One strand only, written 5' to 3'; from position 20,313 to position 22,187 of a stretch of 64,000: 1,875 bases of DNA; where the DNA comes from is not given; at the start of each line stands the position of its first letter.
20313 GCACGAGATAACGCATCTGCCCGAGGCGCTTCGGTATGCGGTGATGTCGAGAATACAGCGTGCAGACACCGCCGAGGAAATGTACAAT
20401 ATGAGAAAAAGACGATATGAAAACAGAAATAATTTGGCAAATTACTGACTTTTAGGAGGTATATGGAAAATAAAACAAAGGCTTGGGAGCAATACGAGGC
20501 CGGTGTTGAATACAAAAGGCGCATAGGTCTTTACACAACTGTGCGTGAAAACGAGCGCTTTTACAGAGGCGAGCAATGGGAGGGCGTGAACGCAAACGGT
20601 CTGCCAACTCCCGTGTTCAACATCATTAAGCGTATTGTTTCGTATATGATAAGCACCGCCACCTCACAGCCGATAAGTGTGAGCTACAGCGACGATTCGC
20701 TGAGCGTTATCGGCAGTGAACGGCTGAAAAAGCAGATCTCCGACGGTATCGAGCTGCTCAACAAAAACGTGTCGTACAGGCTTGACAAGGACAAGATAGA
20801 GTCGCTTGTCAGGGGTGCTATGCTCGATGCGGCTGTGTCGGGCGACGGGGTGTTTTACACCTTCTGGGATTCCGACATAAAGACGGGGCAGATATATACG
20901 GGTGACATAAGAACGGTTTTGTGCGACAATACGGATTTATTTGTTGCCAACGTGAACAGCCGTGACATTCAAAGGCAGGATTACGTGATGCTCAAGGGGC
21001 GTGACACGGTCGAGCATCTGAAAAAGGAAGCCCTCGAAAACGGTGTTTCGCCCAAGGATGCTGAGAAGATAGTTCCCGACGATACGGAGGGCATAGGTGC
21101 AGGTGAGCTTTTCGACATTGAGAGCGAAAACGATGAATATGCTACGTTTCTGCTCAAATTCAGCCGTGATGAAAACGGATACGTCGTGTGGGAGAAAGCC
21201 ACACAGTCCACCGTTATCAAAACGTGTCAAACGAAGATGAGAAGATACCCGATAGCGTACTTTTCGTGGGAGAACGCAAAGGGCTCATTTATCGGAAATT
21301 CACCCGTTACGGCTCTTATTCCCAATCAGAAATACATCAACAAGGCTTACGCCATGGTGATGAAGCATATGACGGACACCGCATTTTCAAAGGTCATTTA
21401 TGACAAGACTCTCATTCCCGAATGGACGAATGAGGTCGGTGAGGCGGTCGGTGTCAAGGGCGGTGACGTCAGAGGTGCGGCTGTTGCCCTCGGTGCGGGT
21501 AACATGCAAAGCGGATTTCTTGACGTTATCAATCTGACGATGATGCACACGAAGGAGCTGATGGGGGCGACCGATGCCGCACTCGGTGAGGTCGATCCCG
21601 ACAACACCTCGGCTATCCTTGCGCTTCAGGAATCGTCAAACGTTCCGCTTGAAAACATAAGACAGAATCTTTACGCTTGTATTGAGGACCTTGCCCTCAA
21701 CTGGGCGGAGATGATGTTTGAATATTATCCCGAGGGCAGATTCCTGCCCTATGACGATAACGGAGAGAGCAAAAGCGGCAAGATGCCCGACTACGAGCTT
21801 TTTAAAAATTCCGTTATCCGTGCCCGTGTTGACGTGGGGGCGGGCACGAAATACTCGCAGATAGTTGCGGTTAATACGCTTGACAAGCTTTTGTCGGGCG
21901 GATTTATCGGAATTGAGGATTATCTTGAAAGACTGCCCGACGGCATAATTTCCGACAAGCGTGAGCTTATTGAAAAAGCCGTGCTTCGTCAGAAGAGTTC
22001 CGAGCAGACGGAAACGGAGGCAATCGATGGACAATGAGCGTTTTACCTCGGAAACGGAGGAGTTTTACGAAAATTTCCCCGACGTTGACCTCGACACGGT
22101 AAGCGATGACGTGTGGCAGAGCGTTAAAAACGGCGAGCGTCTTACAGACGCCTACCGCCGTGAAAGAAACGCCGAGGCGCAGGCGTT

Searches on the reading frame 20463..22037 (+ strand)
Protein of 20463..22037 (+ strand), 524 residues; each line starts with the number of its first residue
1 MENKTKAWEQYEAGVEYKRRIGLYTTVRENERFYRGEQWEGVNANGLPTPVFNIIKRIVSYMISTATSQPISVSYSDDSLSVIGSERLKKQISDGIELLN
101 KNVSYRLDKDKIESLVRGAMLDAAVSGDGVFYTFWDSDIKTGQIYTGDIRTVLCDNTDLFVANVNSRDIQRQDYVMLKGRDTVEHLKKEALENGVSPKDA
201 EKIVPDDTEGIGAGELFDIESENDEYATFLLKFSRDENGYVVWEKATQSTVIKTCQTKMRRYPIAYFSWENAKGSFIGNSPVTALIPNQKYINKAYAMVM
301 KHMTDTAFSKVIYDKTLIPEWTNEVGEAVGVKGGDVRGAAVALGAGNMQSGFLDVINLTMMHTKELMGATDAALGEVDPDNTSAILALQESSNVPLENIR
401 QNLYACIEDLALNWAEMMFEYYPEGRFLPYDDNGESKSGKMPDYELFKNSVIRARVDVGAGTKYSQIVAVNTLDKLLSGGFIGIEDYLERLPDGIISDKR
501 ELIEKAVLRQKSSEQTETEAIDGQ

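Call 36: search_protein_families(library=pfam, proteins=[window:20463-22037:+], max_evalue=0.001)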
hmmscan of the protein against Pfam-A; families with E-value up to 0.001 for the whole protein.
window:20463-22037:+ (524 aa): 2 families
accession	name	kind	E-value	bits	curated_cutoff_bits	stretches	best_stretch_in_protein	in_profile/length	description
PF16510.12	P22_portal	-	2.7e-16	59.7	26.1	1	25-428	16-451/594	Phage P22-like portal protein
PF23899.1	SU10_portal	-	5.3e-05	22.3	30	1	132-463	175-515/593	Phage SU10 portal protein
